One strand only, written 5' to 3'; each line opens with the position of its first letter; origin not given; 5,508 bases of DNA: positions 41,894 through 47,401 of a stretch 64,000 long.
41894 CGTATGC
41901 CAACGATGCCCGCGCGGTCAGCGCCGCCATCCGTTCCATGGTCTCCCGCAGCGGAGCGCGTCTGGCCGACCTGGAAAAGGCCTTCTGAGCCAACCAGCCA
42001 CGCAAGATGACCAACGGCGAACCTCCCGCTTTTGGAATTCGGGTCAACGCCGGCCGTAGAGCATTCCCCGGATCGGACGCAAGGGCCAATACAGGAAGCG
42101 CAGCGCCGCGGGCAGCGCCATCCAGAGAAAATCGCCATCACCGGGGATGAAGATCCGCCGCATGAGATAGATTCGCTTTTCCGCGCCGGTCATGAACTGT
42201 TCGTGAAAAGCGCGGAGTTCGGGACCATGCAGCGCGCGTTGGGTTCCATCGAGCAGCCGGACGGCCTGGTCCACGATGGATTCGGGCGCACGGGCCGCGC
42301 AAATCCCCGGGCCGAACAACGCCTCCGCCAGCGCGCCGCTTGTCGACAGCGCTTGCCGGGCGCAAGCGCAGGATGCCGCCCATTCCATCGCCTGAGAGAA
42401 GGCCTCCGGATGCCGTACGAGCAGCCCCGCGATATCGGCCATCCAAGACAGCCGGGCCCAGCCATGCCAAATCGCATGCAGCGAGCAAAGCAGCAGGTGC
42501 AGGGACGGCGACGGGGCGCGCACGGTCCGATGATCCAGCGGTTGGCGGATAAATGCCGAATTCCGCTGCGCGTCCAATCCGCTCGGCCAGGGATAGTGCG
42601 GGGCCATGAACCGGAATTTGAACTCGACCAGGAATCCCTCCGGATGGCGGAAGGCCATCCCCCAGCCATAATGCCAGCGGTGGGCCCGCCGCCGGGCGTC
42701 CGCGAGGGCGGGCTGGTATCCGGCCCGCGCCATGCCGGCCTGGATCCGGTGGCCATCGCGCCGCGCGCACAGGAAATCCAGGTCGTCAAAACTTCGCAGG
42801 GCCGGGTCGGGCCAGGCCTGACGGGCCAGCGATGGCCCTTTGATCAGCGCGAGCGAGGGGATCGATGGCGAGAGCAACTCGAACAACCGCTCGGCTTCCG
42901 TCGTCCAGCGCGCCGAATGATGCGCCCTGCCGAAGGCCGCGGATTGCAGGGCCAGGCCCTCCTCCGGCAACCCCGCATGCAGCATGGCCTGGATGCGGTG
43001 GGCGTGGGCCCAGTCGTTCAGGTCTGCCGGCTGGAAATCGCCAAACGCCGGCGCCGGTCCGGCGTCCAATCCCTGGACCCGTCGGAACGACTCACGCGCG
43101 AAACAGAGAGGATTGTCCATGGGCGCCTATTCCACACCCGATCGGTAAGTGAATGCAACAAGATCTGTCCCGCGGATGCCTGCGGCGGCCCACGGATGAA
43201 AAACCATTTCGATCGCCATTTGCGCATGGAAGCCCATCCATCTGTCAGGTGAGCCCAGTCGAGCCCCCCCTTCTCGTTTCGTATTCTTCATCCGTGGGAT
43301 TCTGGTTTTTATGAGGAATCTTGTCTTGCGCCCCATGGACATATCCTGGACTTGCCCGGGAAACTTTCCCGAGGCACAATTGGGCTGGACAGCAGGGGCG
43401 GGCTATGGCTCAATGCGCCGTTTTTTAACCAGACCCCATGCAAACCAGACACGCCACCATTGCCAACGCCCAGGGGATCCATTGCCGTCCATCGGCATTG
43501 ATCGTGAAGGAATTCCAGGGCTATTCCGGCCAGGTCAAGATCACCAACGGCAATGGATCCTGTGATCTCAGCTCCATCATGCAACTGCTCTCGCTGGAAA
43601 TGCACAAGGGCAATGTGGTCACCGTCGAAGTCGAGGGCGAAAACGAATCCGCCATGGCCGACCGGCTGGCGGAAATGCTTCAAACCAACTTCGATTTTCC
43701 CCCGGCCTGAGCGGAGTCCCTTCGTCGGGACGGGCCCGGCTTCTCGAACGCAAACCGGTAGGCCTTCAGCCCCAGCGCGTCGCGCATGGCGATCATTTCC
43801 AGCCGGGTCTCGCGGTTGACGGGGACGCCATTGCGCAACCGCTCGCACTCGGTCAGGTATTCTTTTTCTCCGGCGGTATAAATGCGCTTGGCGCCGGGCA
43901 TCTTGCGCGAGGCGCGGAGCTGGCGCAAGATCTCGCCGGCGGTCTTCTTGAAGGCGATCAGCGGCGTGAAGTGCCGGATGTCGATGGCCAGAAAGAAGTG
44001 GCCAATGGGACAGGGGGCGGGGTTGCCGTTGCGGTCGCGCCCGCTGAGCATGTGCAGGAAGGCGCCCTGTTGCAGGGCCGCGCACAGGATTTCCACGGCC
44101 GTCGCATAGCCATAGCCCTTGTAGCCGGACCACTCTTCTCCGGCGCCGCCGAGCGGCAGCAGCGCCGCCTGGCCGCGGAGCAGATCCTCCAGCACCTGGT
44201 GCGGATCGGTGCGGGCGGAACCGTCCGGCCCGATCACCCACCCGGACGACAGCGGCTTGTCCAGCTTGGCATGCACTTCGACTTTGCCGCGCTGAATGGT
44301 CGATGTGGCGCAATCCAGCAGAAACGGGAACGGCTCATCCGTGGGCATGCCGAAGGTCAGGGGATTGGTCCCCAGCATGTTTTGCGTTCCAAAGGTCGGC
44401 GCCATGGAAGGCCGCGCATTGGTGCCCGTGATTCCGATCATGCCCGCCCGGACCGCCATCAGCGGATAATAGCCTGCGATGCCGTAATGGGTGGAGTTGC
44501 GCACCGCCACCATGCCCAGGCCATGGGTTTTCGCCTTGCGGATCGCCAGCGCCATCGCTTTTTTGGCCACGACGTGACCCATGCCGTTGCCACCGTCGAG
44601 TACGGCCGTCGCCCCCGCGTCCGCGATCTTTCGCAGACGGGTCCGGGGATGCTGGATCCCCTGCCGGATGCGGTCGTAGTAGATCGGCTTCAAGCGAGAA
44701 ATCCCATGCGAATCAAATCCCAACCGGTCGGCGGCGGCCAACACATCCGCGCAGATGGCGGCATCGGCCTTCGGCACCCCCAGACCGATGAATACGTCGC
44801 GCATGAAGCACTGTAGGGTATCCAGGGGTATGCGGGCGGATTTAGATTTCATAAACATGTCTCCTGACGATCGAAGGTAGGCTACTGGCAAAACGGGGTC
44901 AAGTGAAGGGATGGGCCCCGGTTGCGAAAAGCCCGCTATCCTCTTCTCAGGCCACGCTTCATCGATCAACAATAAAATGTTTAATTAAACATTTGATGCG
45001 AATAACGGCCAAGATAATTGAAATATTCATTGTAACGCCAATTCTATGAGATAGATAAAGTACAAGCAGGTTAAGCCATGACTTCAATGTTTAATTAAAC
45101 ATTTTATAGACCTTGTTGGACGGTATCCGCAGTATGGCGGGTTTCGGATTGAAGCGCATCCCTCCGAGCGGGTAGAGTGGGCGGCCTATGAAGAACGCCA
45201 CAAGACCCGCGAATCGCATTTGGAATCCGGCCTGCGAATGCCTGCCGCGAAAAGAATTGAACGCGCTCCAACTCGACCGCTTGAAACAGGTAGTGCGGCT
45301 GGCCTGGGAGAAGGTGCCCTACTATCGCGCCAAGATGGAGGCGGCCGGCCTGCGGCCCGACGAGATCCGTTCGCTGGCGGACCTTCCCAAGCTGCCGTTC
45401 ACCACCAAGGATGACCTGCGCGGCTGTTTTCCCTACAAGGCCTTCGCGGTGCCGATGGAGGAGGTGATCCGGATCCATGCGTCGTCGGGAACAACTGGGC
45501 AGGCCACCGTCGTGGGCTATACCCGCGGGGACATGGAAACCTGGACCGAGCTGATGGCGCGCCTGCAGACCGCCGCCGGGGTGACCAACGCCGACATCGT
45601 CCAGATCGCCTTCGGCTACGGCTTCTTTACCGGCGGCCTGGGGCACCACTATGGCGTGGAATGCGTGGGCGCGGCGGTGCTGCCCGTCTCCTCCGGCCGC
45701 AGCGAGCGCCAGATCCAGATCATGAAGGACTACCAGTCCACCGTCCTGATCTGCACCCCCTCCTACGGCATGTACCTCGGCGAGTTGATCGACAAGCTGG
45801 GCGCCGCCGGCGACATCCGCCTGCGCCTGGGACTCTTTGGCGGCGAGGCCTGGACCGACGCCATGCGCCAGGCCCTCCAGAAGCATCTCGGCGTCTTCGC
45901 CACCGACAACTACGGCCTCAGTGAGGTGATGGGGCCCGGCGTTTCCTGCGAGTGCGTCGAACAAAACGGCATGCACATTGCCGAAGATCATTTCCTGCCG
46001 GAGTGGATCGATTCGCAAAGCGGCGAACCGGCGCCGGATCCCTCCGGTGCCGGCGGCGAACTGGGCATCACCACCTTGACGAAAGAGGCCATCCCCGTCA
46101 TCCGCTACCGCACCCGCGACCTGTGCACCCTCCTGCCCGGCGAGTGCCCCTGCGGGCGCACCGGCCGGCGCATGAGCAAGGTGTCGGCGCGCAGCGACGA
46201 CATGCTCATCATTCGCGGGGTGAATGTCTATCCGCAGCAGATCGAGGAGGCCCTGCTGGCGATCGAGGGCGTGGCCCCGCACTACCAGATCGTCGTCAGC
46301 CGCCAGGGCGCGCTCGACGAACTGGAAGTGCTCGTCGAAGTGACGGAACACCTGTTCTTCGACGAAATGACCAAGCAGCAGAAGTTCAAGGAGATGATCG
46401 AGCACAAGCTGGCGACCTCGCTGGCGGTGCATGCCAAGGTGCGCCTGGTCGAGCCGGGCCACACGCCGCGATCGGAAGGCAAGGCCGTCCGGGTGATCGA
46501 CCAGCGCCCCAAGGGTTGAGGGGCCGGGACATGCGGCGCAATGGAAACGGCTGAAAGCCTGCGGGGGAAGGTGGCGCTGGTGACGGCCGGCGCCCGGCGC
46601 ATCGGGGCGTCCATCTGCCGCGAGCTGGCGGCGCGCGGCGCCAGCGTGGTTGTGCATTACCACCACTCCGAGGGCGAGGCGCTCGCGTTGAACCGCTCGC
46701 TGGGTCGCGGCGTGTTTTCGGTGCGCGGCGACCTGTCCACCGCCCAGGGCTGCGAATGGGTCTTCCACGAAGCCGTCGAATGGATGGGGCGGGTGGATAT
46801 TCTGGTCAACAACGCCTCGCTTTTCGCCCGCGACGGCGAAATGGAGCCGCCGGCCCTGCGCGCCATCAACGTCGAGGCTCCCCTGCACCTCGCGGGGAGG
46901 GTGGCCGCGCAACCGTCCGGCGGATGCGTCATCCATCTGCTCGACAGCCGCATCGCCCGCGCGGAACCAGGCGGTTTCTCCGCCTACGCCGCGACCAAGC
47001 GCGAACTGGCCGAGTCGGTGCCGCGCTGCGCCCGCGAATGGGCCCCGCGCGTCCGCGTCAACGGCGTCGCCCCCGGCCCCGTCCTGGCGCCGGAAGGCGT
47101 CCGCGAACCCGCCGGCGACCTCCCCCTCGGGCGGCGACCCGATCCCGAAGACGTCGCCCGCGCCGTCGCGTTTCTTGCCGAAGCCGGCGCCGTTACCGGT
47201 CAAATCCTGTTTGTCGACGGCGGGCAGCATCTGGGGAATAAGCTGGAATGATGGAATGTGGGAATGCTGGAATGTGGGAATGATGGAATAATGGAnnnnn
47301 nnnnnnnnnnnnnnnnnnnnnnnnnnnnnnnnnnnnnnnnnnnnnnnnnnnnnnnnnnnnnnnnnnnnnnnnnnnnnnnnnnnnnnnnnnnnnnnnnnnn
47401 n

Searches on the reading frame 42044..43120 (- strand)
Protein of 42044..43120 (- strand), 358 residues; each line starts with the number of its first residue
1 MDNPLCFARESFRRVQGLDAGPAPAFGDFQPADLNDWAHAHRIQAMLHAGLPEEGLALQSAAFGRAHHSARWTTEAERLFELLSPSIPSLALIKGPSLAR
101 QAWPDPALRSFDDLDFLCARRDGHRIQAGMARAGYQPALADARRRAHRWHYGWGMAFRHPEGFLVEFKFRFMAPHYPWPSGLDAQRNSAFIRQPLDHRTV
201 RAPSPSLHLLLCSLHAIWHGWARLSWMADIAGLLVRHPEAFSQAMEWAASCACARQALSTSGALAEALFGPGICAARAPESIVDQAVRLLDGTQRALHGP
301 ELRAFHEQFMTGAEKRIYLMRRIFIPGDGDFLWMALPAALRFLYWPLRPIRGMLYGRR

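Call 9: search_protein_families(library=pfam, proteins=[window:42044-43120:-], max_evalue=0.01)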
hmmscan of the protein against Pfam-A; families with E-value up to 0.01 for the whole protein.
window:42044-43120:- (358 aa): 1 family
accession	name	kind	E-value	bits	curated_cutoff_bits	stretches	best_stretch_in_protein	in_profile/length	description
PF14907.12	NTP_transf_5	-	1.3e-27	97.4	31.2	1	31-270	5-249/249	Uncharacterised nucleotidyltransferase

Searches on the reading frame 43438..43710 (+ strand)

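Call 9: search_protein_families(library=pfam, proteins=[window:43438-43710:+], max_evalue=0.01)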
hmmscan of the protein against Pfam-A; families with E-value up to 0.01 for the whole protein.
window:43438-43710:+ (90 aa): 1 family
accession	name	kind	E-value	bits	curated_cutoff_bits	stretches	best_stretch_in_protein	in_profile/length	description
PF00381.24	PTS-HPr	-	4.4e-21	75.2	23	1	3-82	2-80/81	PTS HPr component phosphorylation site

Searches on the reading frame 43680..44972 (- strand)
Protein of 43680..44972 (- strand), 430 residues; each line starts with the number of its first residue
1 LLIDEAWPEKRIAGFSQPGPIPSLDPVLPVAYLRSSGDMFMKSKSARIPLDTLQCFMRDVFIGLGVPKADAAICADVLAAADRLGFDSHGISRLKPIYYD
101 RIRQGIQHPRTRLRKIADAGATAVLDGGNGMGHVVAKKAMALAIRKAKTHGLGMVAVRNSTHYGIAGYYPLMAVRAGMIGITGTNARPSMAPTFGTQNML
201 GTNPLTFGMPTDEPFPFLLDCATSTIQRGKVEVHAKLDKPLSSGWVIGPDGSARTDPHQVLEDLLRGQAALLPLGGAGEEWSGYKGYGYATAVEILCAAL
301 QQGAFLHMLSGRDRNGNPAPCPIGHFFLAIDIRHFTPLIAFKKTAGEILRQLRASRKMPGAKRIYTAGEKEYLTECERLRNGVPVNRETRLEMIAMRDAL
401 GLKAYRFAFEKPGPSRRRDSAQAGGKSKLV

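Call 8: search_protein_families(library=pfam, proteins=[window:43680-44972:-], max_evalue=0.01)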
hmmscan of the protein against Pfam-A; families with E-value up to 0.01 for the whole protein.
window:43680-44972:- (430 aa): 1 family
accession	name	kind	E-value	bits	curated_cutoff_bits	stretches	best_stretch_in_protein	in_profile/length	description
PF02615.19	Ldh_2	-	3.8e-119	398.1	38.8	1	49-389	2-328/333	Malate/L-lactate dehydrogenase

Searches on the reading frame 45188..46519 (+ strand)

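Call 8: search_protein_families(library=pfam, proteins=[window:45188-46519:+], max_evalue=0.01)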
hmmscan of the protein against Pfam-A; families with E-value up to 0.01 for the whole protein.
window:45188-46519:+ (443 aa): 1 family
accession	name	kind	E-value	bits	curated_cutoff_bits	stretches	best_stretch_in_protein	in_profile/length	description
PF14535.12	AMP-binding_C_2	-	4.3e-34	117.1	25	1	344-440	1-96/96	AMP-binding enzyme C-terminal domain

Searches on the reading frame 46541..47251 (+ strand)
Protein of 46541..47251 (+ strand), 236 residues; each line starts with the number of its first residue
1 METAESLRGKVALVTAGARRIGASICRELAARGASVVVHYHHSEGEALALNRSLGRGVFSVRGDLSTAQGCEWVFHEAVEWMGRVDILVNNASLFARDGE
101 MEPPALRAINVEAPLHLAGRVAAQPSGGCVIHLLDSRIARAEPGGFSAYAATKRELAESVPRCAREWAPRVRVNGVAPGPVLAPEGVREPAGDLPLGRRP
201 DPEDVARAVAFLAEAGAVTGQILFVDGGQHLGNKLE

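Call 8: search_protein_families(library=pfam, proteins=[window:46541-47251:+], max_evalue=0.01)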
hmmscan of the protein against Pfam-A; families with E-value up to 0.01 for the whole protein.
window:46541-47251:+ (236 aa): 3 families
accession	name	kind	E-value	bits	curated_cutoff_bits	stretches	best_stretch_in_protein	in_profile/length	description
PF13561.12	adh_short_C2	-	2e-29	103.3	27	1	19-230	6-236/236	Enoyl-(Acyl carrier protein) reductase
PF00106.31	adh_short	-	3e-25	89.3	26.6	1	10-182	1-183/195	short chain dehydrogenase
PF21777.3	SDR-like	-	2.1e-06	28.8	24.7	0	201-223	74-96/98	Short chain dehydrogenase-like protein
